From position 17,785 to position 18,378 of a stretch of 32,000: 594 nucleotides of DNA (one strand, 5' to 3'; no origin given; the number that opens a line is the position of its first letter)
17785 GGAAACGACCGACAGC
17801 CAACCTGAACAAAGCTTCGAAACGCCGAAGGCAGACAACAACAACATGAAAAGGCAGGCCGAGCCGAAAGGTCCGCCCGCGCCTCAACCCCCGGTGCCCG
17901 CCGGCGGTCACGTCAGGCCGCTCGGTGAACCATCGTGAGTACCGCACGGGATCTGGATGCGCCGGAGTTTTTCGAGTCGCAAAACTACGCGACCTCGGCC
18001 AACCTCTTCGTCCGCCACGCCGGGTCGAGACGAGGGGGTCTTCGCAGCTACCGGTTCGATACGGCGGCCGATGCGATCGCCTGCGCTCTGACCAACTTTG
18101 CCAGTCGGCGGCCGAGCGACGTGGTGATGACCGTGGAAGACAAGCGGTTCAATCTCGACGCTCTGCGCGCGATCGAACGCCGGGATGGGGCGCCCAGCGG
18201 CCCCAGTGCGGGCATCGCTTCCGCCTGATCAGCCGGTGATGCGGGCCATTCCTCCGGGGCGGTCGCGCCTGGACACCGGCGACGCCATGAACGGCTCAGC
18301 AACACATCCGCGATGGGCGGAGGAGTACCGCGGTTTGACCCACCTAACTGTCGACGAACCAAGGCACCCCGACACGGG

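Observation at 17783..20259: Tightly coupled cassette: tiny ORF / 97-aa protein / membrane desaturase / exported Cys-repeat protein (intact copy)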

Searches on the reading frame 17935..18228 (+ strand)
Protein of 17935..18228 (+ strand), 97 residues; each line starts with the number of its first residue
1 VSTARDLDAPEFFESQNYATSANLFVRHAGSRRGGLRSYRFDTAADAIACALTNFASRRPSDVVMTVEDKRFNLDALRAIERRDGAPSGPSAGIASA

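Call 3: search_protein_families(library=pfam, proteins=[window:17935-18228:+], max_evalue=1)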
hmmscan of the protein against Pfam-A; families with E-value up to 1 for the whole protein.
window:17935-18228:+ (97 aa): 0 families

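Call 4: search_protein_families(library=ncbifam, proteins=[window:17935-18228:+], max_evalue=1)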
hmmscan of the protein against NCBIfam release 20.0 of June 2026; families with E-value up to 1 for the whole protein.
window:17935-18228:+ (97 aa): 0 families

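Call 11: find_homologous_proteins(query=window:17935-18228:+, max_evalue=0.01)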
Query window:17935-18228:+ (97 aa): 3 proteins with E <= 0.01 among 15 candidates.
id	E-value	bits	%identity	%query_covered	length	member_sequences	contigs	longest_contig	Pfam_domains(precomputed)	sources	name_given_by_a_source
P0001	6.6e-48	178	91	100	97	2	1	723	-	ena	-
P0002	6.2e-36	140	76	94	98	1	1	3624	-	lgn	-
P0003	1.2e-19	88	61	85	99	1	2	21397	-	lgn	-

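Call 14: find_encoding_contigs(protein=P0003, flank=10000)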
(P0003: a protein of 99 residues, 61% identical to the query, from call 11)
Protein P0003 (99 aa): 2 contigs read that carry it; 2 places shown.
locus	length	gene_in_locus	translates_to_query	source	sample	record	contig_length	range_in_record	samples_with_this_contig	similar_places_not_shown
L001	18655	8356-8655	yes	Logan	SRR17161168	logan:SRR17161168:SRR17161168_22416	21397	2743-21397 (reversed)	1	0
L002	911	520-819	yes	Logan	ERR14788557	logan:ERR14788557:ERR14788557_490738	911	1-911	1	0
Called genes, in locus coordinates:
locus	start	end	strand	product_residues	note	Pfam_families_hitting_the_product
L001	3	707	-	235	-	?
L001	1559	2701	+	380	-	PF10938:YfdX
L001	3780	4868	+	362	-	PF13439:Glyco_transf_4, PF13579:Glyco_trans_4_4, PF00534:Glycos_transf_1, PF13692:Glyco_trans_1_4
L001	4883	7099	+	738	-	PF14742:GDE_N_bis, PF22422:MGH1-like_GH, PF06202:GDE_C (weak), PF17389:Bac_rhamnosid6H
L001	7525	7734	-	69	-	PF00313:CSD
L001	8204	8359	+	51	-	-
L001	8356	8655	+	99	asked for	-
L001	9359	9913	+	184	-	PF04290:DctQ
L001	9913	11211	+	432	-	PF06808:DctM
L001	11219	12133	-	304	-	PF00892:EamA, PF06027:SLC35F, PF00892:EamA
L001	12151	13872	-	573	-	PF00732:GMC_oxred_N, PF00890:FAD_binding_2 (faint), PF05199:GMC_oxred_C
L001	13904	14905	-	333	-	PF03480:DctP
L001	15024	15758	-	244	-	PF00392:GntR, PF07729:FCD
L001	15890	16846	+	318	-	PF00701:DHDPS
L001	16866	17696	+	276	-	-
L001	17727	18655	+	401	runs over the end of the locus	PF01070:FMN_dh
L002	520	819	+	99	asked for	-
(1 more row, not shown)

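Call 16: find_encoding_contigs(protein=P0002, flank=10000)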
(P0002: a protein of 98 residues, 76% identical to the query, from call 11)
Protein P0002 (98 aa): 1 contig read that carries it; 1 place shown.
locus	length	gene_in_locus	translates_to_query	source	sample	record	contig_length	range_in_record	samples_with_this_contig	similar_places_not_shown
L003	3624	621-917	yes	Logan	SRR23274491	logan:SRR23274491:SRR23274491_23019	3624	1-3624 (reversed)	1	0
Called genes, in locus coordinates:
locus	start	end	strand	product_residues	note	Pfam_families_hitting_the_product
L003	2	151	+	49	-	?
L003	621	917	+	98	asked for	-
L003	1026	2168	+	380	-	PF00487:FA_desaturase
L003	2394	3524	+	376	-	PF01594:AI-2E_transport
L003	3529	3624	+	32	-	?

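Call 19: search_protein_representatives(alignment_id=A1)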
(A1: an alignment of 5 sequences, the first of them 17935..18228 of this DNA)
Query: 5 sequences, 98 profile positions. Proteins with E-value up to 0.001 (for the whole library): 385; up to 1e-10: 14; up to 1e-30: 0. The best 150 are listed.
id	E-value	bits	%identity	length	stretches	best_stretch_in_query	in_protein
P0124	1.3e-25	105.2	-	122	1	1-86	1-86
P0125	1.1e-23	99.0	-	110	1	1-89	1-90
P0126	1.8e-23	98.4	-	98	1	6-95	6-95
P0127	7.9e-21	89.9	-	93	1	2-92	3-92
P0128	2.9e-19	84.9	-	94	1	1-88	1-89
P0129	7.3e-16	74.0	-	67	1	31-93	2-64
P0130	1.3e-14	70.0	-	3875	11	46-85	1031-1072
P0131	6.0e-13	64.6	-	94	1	8-91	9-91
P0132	2.3e-12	62.8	-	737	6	16-55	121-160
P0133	3.3e-12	62.2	-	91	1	4-81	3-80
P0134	6.5e-12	61.3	-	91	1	15-86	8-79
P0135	4.3e-11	58.7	-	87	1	15-87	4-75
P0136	7.8e-11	57.8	-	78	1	14-81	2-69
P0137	9.8e-11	57.5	-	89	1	16-84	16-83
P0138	1.2e-10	57.2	-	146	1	14-91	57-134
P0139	1.2e-10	57.2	-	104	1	12-94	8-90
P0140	4.2e-10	55.5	-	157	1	14-87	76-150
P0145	2.4e-09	53.1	-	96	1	12-86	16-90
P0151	6.4e-09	51.7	-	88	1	17-91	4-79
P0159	1.7e-08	50.4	-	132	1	17-83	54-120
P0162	2.1e-08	50.1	-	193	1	11-86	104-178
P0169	3.5e-08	49.3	-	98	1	16-85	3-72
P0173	8.0e-08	48.2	-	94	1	17-81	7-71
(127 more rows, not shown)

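Call 21: search_protein_families(library=pfam, alignment_id=A2, max_evalue=0.1)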
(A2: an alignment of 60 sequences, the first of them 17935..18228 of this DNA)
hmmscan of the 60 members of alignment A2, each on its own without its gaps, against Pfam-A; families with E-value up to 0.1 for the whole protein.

A. member 1, window:17935-18228:+ (97 aa): 0 families

B. families by the number of members that match (of 60 scanned): 7 families
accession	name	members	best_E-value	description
PF04954.18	SIP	3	0.056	Siderophore-interacting protein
PF19692.4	DUF6193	2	0.0082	Family of unknown function (DUF6193)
PF09954.14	DUF2188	2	0.057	Uncharacterized protein conserved in bacteria (DUF2188)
PF14751.11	DUF4474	1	0.018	Domain of unknown function (DUF4474)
PF23312.1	UBA_SIK3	1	0.071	Protein kinase SIK3 UBA domain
PF08501.16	Shikimate_dh_N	1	0.081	Shikimate dehydrogenase substrate binding domain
PF23849.1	Phage_TTP_2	1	0.082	Phage tail tube protein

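Call 25: find_related_loci(query=A3, collection=genome_contigs, flank=6000)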
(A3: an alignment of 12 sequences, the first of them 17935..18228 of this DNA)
Query A3 (97 aa) in genome_contigs; peptide patterns used: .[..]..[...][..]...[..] (x = any residue, [..] = any of these).
34 stretches matched a pattern; 3 encode a relative of the query (tblastn E <= 1e-3); 3 distinct loci.
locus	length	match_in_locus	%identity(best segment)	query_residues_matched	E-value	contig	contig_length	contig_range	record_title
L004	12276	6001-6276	49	1-91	1e-21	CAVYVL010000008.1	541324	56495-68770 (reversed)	MAG: uncultured Alphaproteobacteria bacterium isolate MFD03250.bin.2.99 genome assembly, contig: contig_29182, whole gen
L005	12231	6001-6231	45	8-83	2e-16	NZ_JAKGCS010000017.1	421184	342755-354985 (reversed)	Acuticoccus kalidii strain M5D2P5 184, whole genome shotgun sequence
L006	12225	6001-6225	45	15-88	1e-15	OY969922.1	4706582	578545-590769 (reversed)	MAG: uncultured Alphaproteobacteria bacterium isolate MFD03250.bin.2.45 genome assembly, chromosome: 1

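Call 31: list_cluster_members(proteins=[P0125, P0127, P0133, P0135, P0139, P0145, P0151, P0159, P0169, P0173])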
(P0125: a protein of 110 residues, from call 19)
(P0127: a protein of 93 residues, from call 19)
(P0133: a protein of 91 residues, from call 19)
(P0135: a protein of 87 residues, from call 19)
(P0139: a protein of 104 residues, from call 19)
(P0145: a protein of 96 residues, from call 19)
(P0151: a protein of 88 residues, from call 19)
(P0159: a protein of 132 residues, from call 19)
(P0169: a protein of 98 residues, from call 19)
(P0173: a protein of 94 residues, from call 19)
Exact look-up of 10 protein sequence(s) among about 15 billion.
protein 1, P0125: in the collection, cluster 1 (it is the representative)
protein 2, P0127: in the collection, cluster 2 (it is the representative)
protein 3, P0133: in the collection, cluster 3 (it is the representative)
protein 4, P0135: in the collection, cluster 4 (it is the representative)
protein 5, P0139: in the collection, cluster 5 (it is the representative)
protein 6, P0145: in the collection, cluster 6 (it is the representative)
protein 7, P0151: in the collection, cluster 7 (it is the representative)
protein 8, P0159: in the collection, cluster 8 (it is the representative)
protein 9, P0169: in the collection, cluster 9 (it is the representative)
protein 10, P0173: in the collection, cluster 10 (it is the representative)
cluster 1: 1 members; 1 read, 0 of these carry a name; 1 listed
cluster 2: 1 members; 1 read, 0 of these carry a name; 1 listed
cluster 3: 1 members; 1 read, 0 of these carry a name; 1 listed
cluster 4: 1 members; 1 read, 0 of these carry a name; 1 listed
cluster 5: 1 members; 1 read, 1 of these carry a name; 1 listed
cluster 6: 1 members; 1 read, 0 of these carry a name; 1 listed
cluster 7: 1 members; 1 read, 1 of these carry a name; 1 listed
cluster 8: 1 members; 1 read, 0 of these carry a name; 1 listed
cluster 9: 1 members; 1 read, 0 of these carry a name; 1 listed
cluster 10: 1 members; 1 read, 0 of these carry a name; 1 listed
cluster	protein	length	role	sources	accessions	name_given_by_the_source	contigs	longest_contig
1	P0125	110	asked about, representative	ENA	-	-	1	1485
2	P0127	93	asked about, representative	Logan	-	-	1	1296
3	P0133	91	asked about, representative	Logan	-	-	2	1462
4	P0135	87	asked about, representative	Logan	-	-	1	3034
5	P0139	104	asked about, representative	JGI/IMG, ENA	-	hypothetical protein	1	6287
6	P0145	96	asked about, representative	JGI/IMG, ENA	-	-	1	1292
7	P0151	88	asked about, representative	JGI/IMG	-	hypothetical protein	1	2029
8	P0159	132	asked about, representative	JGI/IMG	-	-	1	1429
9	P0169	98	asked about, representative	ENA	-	-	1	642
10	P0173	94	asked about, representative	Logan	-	-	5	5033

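Call 32: find_homologous_proteins(query=A2, max_evalue=0.001)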
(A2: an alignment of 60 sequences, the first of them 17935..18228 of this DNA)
Query A2 (60 sequences) (97 aa, profile of the alignment): 3957 proteins with E <= 0.001 among 8000 candidates; the best 120 are listed.
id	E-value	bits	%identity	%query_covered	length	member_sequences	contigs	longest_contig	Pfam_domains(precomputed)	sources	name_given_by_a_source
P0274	6.5e-42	160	31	59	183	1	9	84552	-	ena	-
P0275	2.0e-40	155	27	82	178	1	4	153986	-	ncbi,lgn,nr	ncbi:MAG: hypothetical protein P4M09_01215 [Devosia sp.]|nr:hypothetical protein [Devosia sp.]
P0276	6.4e-37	144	37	66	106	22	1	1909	-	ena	-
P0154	1.4e-36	143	35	73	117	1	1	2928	-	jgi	jgi:hypothetical protein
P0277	1.8e-36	142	35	73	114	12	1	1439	-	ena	-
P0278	1.8e-36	142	35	73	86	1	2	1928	-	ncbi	-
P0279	2.7e-36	142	37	66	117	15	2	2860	-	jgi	jgi:hypothetical protein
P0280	9.9e-36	140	37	64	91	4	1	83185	-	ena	-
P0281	1.3e-35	140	34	66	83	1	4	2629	-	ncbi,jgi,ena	-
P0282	1.5e-35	139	35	73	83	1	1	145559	-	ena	-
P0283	1.6e-35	139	37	66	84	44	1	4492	-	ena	-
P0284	1.6e-35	139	36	73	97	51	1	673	-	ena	-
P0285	1.7e-35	139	38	66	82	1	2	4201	-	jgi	jgi:hypothetical protein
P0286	1.7e-35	139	38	66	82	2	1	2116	-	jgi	jgi:hypothetical protein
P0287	1.9e-35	139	35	66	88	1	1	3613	-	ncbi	-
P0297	2.7e-35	139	38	66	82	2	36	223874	-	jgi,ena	jgi:hypothetical protein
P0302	3.3e-35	138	35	66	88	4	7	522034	-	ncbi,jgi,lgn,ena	jgi:hypothetical protein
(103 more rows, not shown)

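Call 33: find_encoding_contigs(protein=P0302, flank=5000, max_places=4)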
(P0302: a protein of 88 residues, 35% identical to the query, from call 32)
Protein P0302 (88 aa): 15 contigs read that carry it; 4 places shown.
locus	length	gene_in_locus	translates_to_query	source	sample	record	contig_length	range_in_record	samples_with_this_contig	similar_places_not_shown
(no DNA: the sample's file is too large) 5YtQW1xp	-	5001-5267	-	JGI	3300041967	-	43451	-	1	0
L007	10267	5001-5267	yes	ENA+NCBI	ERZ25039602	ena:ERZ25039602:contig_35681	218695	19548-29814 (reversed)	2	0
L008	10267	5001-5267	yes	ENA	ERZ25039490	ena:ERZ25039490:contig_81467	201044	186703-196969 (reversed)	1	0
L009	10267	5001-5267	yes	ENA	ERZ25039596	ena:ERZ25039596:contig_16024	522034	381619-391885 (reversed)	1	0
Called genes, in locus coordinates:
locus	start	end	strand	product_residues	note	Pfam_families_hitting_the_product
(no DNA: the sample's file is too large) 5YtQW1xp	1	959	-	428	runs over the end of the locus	PF00355:Rieske, PF19301:LigXa_C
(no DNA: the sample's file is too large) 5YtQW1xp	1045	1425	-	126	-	-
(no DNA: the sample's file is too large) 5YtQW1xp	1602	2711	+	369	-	PF08240:ADH_N, PF00107:ADH_zinc_N, PF13602:ADH_zinc_N_2 (weak)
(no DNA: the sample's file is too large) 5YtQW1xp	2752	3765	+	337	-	PF04166:PdxA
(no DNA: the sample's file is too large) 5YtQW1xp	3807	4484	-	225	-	PF01427:Peptidase_M15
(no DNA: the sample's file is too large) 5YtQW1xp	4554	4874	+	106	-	-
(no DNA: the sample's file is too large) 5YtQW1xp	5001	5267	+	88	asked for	-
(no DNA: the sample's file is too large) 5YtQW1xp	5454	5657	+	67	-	PF00313:CSD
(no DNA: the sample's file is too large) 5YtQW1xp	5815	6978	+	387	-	PF07813:LTXXQ (weak)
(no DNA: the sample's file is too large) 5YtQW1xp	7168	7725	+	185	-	PF04542:Sigma70_r2, PF08281:Sigma70_r4_2, PF04545:Sigma70_r4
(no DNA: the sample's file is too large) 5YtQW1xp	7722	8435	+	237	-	PF10099:RskA_C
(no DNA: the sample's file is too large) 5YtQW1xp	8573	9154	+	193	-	PF02469:Fasciclin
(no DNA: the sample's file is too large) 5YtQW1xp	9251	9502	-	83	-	-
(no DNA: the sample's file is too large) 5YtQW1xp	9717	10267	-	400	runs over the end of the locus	PF00355:Rieske, PF19301:LigXa_C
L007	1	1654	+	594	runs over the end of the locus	PF00664:ABC_membrane, PF00005:ABC_tran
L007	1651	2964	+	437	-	PF25919:BSH_CusB (faint), PF25917:BSH_RND (weak), PF25973:BSH_CzcB (faint), PF25994:HH_AprE, PF26002:Beta-barrel_AprE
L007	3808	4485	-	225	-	PF01427:Peptidase_M15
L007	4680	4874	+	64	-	-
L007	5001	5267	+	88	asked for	-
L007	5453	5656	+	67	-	PF00313:CSD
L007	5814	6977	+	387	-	PF07813:LTXXQ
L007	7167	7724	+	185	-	PF04542:Sigma70_r2, PF08281:Sigma70_r4_2, PF04545:Sigma70_r4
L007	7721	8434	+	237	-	PF10099:RskA_C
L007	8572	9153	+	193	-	PF02469:Fasciclin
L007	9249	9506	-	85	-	-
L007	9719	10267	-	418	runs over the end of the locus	PF00355:Rieske, PF19301:LigXa_C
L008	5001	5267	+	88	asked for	-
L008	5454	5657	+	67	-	PF00313:CSD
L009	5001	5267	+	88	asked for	-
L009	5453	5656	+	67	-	PF00313:CSD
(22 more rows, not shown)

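Call 34: find_encoding_contigs(protein=P0297, flank=5000, max_places=4)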
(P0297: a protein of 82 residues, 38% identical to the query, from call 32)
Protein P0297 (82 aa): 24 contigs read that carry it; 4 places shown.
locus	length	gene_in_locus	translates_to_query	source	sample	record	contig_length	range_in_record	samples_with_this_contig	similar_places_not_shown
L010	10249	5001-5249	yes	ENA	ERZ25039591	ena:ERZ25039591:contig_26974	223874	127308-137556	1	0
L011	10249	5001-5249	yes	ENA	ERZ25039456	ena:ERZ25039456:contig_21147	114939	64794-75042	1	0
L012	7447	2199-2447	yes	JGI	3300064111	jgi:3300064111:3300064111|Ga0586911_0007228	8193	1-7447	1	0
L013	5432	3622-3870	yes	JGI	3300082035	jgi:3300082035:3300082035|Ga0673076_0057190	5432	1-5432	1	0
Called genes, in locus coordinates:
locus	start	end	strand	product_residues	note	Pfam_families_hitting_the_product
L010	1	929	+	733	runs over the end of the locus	PF20256:MoCoBD_2, PF02738:MoCoBD_1, PF20256:MoCoBD_2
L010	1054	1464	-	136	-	PF00903:Glyoxalase, PF06983:3-dmu-9_3-mt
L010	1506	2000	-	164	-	PF06983:3-dmu-9_3-mt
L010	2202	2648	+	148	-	PF12802:MarR_2 (weak), PF01047:MarR, PF13463:HTH_27 (weak)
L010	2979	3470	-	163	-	PF08327:AHSA1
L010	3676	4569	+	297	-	PF00165:HTH_AraC, PF12833:HTH_18, PF00165:HTH_AraC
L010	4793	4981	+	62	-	-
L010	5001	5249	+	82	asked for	-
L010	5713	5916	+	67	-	PF00313:CSD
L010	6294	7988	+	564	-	PF00916:Sulfate_transp, PF01740:STAS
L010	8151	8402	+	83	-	-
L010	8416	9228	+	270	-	PF11737:DUF3300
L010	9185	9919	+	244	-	-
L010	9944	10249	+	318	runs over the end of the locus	PF11453:DUF2950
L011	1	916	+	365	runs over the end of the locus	PF02738:MoCoBD_1, PF20256:MoCoBD_2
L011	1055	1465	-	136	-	PF00903:Glyoxalase, PF06983:3-dmu-9_3-mt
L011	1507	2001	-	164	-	PF06983:3-dmu-9_3-mt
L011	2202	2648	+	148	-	PF12802:MarR_2 (weak), PF01047:MarR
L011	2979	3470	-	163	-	PF08327:AHSA1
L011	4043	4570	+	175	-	PF00165:HTH_AraC, PF12833:HTH_18, PF00165:HTH_AraC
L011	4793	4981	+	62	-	-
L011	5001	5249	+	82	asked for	-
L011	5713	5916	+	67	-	PF00313:CSD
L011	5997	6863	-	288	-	PF14247:DUF4344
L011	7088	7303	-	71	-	-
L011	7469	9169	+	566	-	PF00916:Sulfate_transp, PF01740:STAS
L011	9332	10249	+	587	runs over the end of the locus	-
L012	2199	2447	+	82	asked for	-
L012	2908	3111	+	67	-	PF00313:CSD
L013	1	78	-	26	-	?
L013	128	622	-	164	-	PF06983:3-dmu-9_3-mt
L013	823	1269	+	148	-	PF12802:MarR_2 (faint), PF01047:MarR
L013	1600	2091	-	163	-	PF08327:AHSA1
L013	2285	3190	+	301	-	PF00165:HTH_AraC, PF12833:HTH_18, PF00165:HTH_AraC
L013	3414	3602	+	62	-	-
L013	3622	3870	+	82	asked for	-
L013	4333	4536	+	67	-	PF00313:CSD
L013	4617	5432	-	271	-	?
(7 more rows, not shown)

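Call 35: predict_structure(alignment_id=A2)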
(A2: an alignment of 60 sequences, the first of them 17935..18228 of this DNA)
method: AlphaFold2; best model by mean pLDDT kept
length: 97 residues; sequences in the alignment: 60
mean_pLDDT: 75.4   pTM: 0.60
mean pLDDT of the five models: 75.4, 75.0, 74.2, 73.3, 73.3
residues with pLDDT >= 90: 7; 70-90: 64; 50-70: 11; < 50: 15
segments of 3 or more residues with pLDDT < 50: 1-3, 86-97
pLDDT, mean of each block of 10 residues (from residue 1): 60 81 83 77 88 82 86 86 59 43
secondary structure, 60 per line:
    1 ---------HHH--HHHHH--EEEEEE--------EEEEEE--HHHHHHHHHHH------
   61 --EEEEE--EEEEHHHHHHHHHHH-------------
elements in order: H15-19 E22-27 E36-41 H44-54 E63-67 E70-73 H74-84

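Call 38: fold_search(model_id=the predicted structure, library=pdb)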
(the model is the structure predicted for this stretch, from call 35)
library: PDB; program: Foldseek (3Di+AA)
matches with E <= 10: 620; with E <= 0.001: 0
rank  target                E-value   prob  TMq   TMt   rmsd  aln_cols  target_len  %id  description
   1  7o6l_B                7.4e-02  0.96  0.47  0.52   5.0        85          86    9  Crystal structure of C. elegans ERH-2 (released 2021-08-25)
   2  4arj_A                9.5e-02  0.44  0.36  0.16   5.6        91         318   10  Crystal structure of a pesticin (translocation and receptor binding domain) from Y. pestis and T4-lysozyme chimera (released 2012-05-09)
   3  7ejo_B                1.8e-01  0.80  0.41  0.45   5.6        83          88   12  Structure of ERH-2 bound to TOST-1 (released 2021-08-25)
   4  7x39_A                1.8e-01  0.77  0.43  0.34   7.0        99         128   12  Structure of CIZ1 bound ERH (released 2022-08-31)
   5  7ejo_A                1.9e-01  0.87  0.46  0.39   5.0        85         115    9  Structure of ERH-2 bound to TOST-1 (released 2021-08-25)
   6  1wz7_A                2.2e-01  0.82  0.47  0.45   6.8       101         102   12  Crystal structure of enhancer of rudimentary homologue (ERH) (released 2005-05-03)
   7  7o6l_A                2.2e-01  0.57  0.39  0.41   5.7        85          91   12  Crystal structure of C. elegans ERH-2 (released 2021-08-25)
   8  1w9g_B                2.8e-01  0.85  0.47  0.46   4.6        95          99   12  Structure of ERH (Enhencer of Rudimentary Gene) (released 2005-04-06)
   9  7o6n_A                3.0e-01  0.54  0.40  0.40   6.9        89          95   10  Crystal structure of C. elegans ERH-2 PID-3 complex (released 2021-08-25)
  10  4arq_A                3.6e-01  0.33  0.36  0.13   5.0        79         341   14  Structure of the pesticin S89C, S285C double mutant (released 2012-05-09)
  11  1s4d_B                3.8e-01  0.21  0.29  0.13  12.7        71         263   22  Crystal Structure Analysis of the S-adenosyl-L-methionine dependent uroporphyrinogen-III C-methyltransferase SUMT (released 2004-11-30)
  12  1w9g_A                4.4e-01  0.77  0.47  0.45   4.6        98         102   11  Structure of ERH (Enhencer of Rudimentary Gene) (released 2005-04-06)
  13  1wz7_C                4.7e-01  0.87  0.50  0.51   4.5        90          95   10  Crystal structure of enhancer of rudimentary homologue (ERH) (released 2005-05-03)
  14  7ejs_B                4.7e-01  0.47  0.43  0.39   6.8        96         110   11  Structure of ERH-2 bound to PICS-1 (released 2021-08-25)
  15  7o6n_B                4.7e-01  0.35  0.40  0.40   5.9        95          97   10  Crystal structure of C. elegans ERH-2 PID-3 complex (released 2021-08-25)
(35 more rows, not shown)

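Call 41: find_encoding_contigs(protein=P0124, flank=6000, max_places=3)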
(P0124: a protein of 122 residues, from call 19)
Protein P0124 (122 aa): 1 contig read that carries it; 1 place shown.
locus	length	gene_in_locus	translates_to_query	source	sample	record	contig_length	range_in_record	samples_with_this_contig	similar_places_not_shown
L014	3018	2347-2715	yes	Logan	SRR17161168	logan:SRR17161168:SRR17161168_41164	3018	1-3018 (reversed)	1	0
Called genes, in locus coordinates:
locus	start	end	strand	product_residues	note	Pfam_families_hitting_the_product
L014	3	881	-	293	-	?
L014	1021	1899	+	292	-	PF01841:Transglut_core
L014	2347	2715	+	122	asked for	-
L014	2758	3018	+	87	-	?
